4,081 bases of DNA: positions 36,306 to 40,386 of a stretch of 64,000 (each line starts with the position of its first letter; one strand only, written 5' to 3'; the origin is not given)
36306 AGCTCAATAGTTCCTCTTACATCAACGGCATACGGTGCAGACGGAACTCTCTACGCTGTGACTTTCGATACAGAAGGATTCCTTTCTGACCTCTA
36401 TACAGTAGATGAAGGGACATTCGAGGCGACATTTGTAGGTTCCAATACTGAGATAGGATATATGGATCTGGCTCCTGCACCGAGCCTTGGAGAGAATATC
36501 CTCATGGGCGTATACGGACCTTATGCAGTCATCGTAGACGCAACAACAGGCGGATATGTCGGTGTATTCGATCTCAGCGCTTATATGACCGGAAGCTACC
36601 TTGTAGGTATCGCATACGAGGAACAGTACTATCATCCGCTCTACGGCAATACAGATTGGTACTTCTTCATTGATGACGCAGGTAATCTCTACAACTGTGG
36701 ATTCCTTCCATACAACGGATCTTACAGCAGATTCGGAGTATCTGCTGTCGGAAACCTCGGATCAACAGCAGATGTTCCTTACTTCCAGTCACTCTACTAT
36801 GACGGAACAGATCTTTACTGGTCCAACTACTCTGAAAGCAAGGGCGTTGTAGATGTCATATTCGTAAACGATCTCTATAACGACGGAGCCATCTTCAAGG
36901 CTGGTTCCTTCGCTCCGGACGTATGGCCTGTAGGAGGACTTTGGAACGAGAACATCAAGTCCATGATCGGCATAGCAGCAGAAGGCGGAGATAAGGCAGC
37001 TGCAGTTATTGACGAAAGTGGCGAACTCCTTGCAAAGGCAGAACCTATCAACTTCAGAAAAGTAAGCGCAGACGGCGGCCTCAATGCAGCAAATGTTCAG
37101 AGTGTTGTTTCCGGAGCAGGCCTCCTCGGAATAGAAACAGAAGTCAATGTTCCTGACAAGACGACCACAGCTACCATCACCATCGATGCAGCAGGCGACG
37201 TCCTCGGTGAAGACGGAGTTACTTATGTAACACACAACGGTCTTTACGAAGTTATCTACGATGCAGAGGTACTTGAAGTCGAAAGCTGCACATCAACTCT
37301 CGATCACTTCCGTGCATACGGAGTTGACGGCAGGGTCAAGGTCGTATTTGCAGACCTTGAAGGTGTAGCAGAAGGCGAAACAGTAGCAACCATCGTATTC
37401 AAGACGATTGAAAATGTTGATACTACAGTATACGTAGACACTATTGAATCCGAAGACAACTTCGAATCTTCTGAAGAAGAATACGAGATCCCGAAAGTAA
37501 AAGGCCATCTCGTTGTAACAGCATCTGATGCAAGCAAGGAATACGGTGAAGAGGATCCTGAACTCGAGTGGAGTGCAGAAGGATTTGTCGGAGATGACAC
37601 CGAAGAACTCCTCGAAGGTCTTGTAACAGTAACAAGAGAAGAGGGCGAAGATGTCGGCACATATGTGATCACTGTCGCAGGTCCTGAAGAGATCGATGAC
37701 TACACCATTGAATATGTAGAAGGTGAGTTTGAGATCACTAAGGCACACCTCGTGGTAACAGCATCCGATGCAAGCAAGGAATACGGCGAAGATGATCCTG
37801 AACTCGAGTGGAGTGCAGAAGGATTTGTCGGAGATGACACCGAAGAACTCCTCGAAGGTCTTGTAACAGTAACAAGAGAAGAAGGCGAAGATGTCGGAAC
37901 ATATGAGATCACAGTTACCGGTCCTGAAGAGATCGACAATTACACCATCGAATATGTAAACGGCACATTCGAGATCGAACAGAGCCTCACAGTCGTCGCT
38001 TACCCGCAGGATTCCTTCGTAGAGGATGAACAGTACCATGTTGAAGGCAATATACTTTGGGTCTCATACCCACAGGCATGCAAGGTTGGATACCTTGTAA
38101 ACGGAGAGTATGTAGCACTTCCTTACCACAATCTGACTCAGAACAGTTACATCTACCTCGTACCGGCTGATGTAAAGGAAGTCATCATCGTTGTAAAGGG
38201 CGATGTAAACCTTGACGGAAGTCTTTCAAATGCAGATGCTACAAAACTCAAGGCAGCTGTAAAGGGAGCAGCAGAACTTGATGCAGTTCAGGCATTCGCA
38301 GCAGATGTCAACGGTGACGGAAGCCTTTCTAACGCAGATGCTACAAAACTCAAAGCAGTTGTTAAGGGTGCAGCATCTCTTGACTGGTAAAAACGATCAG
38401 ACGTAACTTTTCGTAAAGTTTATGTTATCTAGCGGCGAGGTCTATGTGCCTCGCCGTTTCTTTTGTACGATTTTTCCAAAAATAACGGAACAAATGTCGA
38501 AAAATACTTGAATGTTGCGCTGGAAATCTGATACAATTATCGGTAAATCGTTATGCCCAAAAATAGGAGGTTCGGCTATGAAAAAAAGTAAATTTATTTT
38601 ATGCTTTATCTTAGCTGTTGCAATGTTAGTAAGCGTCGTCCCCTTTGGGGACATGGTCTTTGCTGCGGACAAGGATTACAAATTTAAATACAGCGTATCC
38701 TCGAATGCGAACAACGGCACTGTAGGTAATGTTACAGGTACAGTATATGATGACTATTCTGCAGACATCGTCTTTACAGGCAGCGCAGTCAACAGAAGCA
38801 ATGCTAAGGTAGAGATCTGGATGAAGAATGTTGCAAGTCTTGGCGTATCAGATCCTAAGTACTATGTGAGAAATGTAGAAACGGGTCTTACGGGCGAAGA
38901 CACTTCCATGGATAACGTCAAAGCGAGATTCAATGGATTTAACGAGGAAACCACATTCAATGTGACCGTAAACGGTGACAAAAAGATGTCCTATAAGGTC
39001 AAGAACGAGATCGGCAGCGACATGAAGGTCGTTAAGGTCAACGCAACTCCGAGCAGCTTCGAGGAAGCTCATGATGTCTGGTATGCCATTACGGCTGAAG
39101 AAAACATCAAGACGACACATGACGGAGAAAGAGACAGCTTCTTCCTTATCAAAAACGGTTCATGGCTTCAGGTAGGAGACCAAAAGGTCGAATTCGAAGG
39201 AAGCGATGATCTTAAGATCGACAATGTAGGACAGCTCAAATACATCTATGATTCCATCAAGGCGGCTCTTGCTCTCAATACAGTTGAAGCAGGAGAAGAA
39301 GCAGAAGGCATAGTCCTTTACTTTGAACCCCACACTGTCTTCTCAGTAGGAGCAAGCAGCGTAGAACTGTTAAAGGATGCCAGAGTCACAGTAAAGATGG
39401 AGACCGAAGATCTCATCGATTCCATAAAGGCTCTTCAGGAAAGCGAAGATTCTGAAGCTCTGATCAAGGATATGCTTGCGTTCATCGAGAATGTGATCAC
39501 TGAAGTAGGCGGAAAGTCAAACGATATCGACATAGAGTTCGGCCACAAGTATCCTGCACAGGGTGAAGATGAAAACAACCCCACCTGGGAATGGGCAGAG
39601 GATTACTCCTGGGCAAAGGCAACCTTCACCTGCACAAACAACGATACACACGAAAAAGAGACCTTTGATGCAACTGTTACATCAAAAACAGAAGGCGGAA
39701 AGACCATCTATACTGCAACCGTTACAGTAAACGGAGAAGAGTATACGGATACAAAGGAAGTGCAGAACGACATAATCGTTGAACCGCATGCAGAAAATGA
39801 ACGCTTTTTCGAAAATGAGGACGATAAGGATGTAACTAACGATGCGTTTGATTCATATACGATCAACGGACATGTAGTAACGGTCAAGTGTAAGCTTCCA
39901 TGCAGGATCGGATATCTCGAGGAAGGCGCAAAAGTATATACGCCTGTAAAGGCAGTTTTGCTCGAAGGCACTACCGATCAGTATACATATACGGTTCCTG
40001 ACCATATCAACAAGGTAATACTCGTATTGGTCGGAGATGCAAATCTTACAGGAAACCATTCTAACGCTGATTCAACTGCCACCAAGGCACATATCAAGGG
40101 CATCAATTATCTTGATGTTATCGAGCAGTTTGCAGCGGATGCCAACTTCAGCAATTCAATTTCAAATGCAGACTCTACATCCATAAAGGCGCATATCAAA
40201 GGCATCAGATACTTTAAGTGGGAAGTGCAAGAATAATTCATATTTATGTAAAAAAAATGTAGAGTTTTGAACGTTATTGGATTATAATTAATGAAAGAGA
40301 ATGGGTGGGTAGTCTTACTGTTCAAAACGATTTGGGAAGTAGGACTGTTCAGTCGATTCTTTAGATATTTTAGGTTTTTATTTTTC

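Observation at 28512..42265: Compact cohesin-dockerin surface-display cluster whose cargo is a giant subtilase and two unknown proteins, with no CAZymes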

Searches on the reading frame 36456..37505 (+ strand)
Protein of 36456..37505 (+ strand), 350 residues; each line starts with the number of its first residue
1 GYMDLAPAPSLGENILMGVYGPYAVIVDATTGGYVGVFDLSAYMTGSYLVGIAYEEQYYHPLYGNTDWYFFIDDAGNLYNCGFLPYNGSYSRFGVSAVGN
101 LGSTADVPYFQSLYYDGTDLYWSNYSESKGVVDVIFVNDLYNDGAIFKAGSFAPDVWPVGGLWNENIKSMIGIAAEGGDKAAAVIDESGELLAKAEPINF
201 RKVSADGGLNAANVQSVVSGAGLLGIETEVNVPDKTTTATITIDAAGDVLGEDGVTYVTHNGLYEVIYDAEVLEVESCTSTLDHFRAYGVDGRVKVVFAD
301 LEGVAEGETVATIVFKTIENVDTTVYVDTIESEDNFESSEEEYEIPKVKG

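Call 51: find_related_loci(query=A2, collection=metagenome_contigs, flank=10000)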
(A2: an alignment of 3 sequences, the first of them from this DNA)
Query A2 (350 aa) in metagenome_contigs; peptide patterns used: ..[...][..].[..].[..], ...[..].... (x = any residue, [..] = any of these).
386 stretches matched a pattern; 5 encode a relative of the query (tblastn E <= 1e-3); 5 distinct loci.
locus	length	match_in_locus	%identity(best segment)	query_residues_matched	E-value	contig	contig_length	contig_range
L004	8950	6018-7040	46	1-348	8e-89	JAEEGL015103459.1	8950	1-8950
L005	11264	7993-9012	48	1-345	1e-88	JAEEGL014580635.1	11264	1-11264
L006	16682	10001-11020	48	1-345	4e-87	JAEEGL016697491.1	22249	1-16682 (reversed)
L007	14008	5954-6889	49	1-322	4e-82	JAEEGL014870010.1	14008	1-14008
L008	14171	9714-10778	43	1-347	2e-77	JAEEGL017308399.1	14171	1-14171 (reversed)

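Call 89: search_protein_families(library=pfam, proteins=[L005:1043-3406:+, L006:560-2815:+, L006:3018-5414:+, L006:12149-16180:+, L008:519-2573:+, L008:2524-5178:+, L007:7514-9379:+, L007:3-1421:+, L004:1-1470:+, L005:1-870:+], max_evalue=0.001)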
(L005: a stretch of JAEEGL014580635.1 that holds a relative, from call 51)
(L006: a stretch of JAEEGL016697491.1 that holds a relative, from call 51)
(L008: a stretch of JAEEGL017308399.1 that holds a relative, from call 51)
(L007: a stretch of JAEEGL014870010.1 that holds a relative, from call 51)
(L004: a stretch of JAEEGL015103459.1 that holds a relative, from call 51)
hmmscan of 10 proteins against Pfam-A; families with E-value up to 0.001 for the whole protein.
L005:1043-3406:+ (788 aa): 2 families
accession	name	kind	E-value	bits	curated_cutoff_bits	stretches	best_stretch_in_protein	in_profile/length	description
PF10365.15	DUF2436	-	4.6e-51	173.3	25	1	144-285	17-163/164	Domain of unknown function (DUF2436)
PF07675.18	Cleaved_Adhesin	-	1.1e-44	152.9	21.4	2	505-645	14-173/174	Cleaved Adhesin Domain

L006:560-2815:+ (752 aa): 3 families
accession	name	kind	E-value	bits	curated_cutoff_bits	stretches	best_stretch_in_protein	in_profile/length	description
PF01841.26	Transglut_core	-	2.7e-11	44.1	23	1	230-322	11-107/108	Transglutaminase-like superfamily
PF04473.18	DUF553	-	4.9e-10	39.4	20.5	1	227-333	9-123/140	Transglutaminase-like domain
PF00404.24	Dockerin_1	-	8.2e-05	23.2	22.9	1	689-744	2-56/57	Dockerin type I domain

L006:3018-5414:+ (799 aa): 2 families
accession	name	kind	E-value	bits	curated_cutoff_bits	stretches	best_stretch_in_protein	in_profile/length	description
PF07675.18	Cleaved_Adhesin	-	1.9e-46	158.6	21.4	2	329-476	7-174/174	Cleaved Adhesin Domain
PF10365.15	DUF2436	-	1.7e-40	138.9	25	1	132-282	17-162/164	Domain of unknown function (DUF2436)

L006:12149-16180:+ (1344 aa): 0 families

L008:519-2573:+ (685 aa): 2 families
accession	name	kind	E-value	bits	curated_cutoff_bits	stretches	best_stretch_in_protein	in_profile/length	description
PF01841.26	Transglut_core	-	6.8e-15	55.7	23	1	214-312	9-107/108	Transglutaminase-like superfamily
PF04473.18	DUF553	-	1.6e-07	31.3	20.5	1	213-320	9-120/140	Transglutaminase-like domain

L008:2524-5178:+ (885 aa): 1 family
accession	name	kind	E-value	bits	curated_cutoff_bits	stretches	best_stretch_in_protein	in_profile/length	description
PF00404.24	Dockerin_1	-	1.9e-05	25.2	22.9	1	822-878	1-57/57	Dockerin type I domain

L007:7514-9379:+ (622 aa): 2 families
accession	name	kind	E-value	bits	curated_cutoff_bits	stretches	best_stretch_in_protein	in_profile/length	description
PF10365.15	DUF2436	-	1.2e-26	93.9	25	1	129-249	27-152/164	Domain of unknown function (DUF2436)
PF07675.18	Cleaved_Adhesin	-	1e-21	78.1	21.4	1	315-462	13-173/174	Cleaved Adhesin Domain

L007:3-1421:+ (473 aa): 3 families
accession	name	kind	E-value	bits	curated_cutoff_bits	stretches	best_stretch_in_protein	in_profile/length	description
PF01841.26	Transglut_core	-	4.6e-12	46.6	23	1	183-283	7-107/108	Transglutaminase-like superfamily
PF04473.18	DUF553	-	1.2e-08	34.9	20.5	1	185-284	10-113/140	Transglutaminase-like domain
PF00404.24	Dockerin_1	-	4.5e-06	27.2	22.9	1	404-457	2-52/57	Dockerin type I domain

L004:1-1470:+ (490 aa): 2 families
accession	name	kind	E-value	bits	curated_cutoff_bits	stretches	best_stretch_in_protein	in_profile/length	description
PF00404.24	Dockerin_1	-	5.2e-06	27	22.9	1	426-480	1-54/57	Dockerin type I domain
PF13349.12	DUF4097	-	0.00054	19.8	22.9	0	79-160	107-192/247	Toastrack DUF4097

L005:1-870:+ (290 aa): 2 families
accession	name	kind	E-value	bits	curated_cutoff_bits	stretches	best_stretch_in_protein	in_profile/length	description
PF01841.26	Transglut_core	-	1.4e-07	32.2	23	1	1-83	21-107/108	Transglutaminase-like superfamily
PF04473.18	DUF553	-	3.7e-05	23.7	20.5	1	1-94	22-123/140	Transglutaminase-like domain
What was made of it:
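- None was found in the ten dockerin-protein neighbours of the subtilase scanned in L004-L008, which are transglutaminase-like, DUF2436 + Cleaved_Adhesin, or unknown (call 89).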

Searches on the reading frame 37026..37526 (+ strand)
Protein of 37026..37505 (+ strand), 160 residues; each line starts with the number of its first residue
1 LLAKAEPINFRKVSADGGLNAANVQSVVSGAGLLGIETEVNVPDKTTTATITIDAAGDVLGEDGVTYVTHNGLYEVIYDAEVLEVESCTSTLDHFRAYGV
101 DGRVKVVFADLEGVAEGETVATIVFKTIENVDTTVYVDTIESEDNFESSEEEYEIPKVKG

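Call 11: search_protein_families(library=pfam, proteins=[window:37026-37505:+], max_evalue=10)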
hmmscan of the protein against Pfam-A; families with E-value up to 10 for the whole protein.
seq(160 aa): 1 family
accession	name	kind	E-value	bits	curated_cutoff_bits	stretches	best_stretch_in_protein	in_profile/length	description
PF00963.24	Cohesin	-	0.011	16.4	24.1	1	75-148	36-122/139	Cohesin domain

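Call 44: find_homologous_proteins(query=window:37050-37520:+, max_evalue=0.001)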
Query window:37050-37520:+: 76 candidates shared short words with the query, none scored E <= 0.001.
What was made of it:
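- Tried and rejected: The same search with the subtilase internal module also found nothing (call 44).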

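Call 60: search_solved_structures(query=A3, max_evalue=10, show_alignments=1)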
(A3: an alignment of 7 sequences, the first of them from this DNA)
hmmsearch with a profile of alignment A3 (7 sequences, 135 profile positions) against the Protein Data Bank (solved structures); distinct sequences matched with E-value up to 10: 5.
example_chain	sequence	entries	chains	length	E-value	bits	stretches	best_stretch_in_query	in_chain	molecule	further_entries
4ums_A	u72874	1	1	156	0.0092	19.2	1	41-107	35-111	CELLULOSOMAL ANCHORING SCAFFOLDIN B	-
8feh_D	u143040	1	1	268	0.012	18.9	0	17-80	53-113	Minor capsid protein A1 fusion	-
4epc_A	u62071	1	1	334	0.1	15.8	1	18-68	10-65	N-acetylmuramoyl-L-alanine amidase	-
3vvv_A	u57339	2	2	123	1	12.6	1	59-112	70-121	Calcium-binding and coiled-coil domain-containing protein 2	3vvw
2w0m_A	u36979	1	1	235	1.1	12.5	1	87-123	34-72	SSO2452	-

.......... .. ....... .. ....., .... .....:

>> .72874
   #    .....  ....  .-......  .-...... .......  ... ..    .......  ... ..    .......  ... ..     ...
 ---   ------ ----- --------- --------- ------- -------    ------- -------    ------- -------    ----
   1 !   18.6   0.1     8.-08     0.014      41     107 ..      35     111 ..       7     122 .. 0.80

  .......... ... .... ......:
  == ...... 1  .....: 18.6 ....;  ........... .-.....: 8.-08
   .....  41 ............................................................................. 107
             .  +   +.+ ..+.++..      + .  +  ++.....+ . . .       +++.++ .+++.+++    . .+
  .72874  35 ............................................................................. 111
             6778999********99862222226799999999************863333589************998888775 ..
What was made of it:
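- The top PDB hit is the cohesin 4ums (call 60).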

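Call 66: search_protein_families(library=pfam, alignment_id=A3, max_evalue=1)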
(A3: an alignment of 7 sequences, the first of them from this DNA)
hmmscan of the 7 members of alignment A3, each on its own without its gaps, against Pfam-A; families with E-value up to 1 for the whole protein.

A. member 1, seq(150 aa): 1 family
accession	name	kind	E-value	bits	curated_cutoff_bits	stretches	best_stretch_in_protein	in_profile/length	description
PF00963.24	Cohesin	-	0.0032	18.1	24.1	1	59-133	37-122/139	Cohesin domain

B. families by the number of members that match (of 7 scanned): 5 families
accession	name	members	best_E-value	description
PF00963.24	Cohesin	5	1.8e-05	Cohesin domain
PF04203.18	Sortase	1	0.069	Sortase domain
PF25523.1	Ig_RIMBP2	1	0.1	RIMBP2-like, immunoglobulin-like domain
PF23621.1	BP74_N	1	0.12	BP74 N-terminal domain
PF08884.16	Flagellin_D3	1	0.19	Flagellin D3 domain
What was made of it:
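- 37077..37526 (+): Probable divergent cohesin module inside the subtilase (aa 1641-1790). 5 of 7 orthologous modules hit Cohesin, best E 1.8e-5 (call 66).
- On Cohesin, internal module of the subtilase (37077-37526): 5 of 7 orthologues hit it, best E 1.8e-5 (call 66).
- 5 of 7 distinct modules hit Pfam Cohesin, best E 1.8e-5 (call 66).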

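Call 74: predict_structure(protein=window:37077-37526:+)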
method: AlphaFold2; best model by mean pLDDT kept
length: 150 residues; sequences in the alignment: 1
mean_pLDDT: 60.3   pTM: 0.50
mean pLDDT of the five models: 60.3, 52.4, 51.2, 49.3, 30.3
residues with pLDDT >= 90: 0; 70-90: 55; 50-70: 36; < 50: 59
segments of 3 or more residues with pLDDT < 50: 1-22, 114-132, 134-150
pLDDT, mean of each block of 10 residues (from residue 1): 38 41 62 72 62 64 74 83 78 76 83 47 45 42 38
secondary structure, 60 per line:
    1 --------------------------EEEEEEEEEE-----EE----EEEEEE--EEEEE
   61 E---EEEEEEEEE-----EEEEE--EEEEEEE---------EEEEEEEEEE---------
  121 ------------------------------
elements in order: E27-36 E48-53 E56-61 E65-73 E79-83 E86-92 E102-111

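Call 78: fold_search(model_id=the predicted structure, library=pdb)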
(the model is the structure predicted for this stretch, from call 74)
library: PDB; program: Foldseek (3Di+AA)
matches with E <= 10: 501; with E <= 0.001: 0
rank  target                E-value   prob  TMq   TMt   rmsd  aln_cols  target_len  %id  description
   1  9srg                  7.9e-02  0.28  0.20  0.20  13.3       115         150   15  Prenylated FMN oxidative maturase PhdC, FMN-bound (released 2025-12-17)
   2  9nk1                  1.2e-01  0.18  0.17  0.17  13.9       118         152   14  Prenylated-FMN maturase PhdC from Mycolicibacterium fortuitum bound to flavin mononucleotide (released 2026-02-18)
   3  9nk3                  1.2e-01  0.10  0.12  0.12  13.6       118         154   13  Prenylated-FMN maturase PhdC E45A mutant from Mycolicibacterium fortuitum (apo) (released 2026-02-18)
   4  2vn6_A                1.4e-01  0.57  0.26  0.25  11.5       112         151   18  The Clostridium cellulolyticum dockerin displays a dual binding mode for its cohesin partner (released 2008-05-13)
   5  9nk4                  1.7e-01  0.07  0.11  0.11  14.5       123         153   15  Prenylated-FMN maturase PhdC E45A mutant from Mycolicibacterium fortuitum bound to flavin mononucleotide (released 2026-02-18)
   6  9o5m_A                1.8e-01  0.08  0.13  0.12  13.7       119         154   13  Prenylated-FMN maturase PhdC from Mycolicibacterium fortuitum bound to prenylated flavin mononucleotide in the P1 spac (released 2026-02-18)
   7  9srj_A                2.0e-01  0.08  0.12  0.12  14.4       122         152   13  Prenylated FMN oxidative maturase PhdC, PEG-bound (released 2025-12-17)
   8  2xdh                  2.5e-01  0.33  0.25  0.27  13.7       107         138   15  Non-cellulosomal cohesin from the hyperthermophilic archaeon Archaeoglobus fulgidus (released 2010-05-26)
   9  6bt9_B                2.5e-01  0.09  0.15  0.05  17.2       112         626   14  Chitinase ChiA74 from Bacillus thuringiensis (released 2019-03-06)
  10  9nk0                  2.6e-01  0.13  0.18  0.17  14.1       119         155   13  Prenylated-FMN maturase PhdC from Mycolicibacterium fortuitum (apo) (released 2026-02-18)
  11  9o5m_D                2.6e-01  0.08  0.13  0.13  13.5       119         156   13  Prenylated-FMN maturase PhdC from Mycolicibacterium fortuitum bound to prenylated flavin mononucleotide in the P1 spac (released 2026-02-18)
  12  9nk2                  3.2e-01  0.06  0.12  0.11  14.4       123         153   13  Prenylated-FMN maturase PhdC from Mycolicibacterium fortuitum bound to prenylated flavin mononucleotide (released 2026-02-18)
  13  2wsp_A                3.6e-01  0.25  0.20  0.08  12.0        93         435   12  Thermotoga maritima alpha-L-fucosynthase, TmD224G, in complex with alpha-L-Fuc-(1-2)-beta-L-Fuc-N3 (released 2010-01-19)
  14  7qoh_D                3.6e-01  0.12  0.17  0.09  12.0       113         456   12  Unique vertex of the phicrAss001 virion with C5 symmetry imposed (released 2023-03-29)
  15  3l81_A                4.2e-01  0.18  0.21  0.13  15.7       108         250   10  Crystal structure of adaptor protein complex 4 (AP-4) mu4 subunit C-terminal domain, in complex with a sorting peptide (released 2010-06-02)
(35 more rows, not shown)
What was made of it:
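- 37077..37526 (+): The single-sequence AF2 model was too poor to test the fold (calls 74, 78).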

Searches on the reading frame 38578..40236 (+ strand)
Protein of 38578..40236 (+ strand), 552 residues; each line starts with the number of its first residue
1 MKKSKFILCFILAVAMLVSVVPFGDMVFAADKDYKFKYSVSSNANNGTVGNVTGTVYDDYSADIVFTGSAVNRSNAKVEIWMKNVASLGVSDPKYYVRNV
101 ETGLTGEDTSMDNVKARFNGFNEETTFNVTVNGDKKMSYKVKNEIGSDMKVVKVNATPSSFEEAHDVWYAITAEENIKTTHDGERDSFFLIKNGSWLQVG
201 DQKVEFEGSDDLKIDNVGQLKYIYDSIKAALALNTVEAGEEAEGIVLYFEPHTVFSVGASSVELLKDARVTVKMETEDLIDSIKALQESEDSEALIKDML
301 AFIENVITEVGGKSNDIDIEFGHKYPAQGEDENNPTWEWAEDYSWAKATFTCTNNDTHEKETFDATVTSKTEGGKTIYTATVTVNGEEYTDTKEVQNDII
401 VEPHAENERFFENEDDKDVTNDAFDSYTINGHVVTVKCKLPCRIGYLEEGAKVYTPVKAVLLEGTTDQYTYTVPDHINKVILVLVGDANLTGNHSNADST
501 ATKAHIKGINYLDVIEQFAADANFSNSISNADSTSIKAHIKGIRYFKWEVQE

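Call 8: search_protein_families(library=pfam, proteins=[window:38578-40236:+], max_evalue=0.1)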
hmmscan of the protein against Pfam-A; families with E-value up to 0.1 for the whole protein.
window:38578-40236:+ (552 aa): 0 families

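Call 41: search_solved_structures(query=window:38578-40236:+, max_evalue=1)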
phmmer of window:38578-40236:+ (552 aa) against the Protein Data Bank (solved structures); distinct sequences matched with E-value up to 1: 1.
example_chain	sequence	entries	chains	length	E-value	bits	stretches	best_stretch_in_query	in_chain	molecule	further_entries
2kbb_A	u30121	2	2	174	0.69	11.8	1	216-284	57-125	Talin-1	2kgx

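Call 73: search_protein_families(library=ncbifam, proteins=[window:38578-40236:+], max_evalue=0.01)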
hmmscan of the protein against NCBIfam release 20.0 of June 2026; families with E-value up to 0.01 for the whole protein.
window:38578-40236:+ (552 aa): 0 families

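Call 86: search_solved_structures(query=A5, max_evalue=1)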
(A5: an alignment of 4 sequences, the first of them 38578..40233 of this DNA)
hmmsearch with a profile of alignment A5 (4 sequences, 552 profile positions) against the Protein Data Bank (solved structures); distinct sequences matched with E-value up to 1: 5.
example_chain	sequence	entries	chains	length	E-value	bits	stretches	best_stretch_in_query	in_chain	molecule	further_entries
8x39_A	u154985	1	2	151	0.00055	22.3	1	481-542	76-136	Serine protease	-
8x3a_A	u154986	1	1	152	0.00056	22.3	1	481-542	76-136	Serine protease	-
2ccl_B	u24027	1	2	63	0.0028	20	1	478-533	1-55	ENDO-1,4-BETA-XYLANASE Y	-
1ohz_B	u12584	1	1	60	0.058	15.7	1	482-533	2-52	ENDO-1,4-BETA-XYLANASE Y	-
8ajy_B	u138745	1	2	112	0.2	13.9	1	482-540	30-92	Dockerin from ScaH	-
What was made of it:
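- Checked: A profile of the 552-aa protein's family hits solved dockerins at E 5.5e-4 (call 86).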
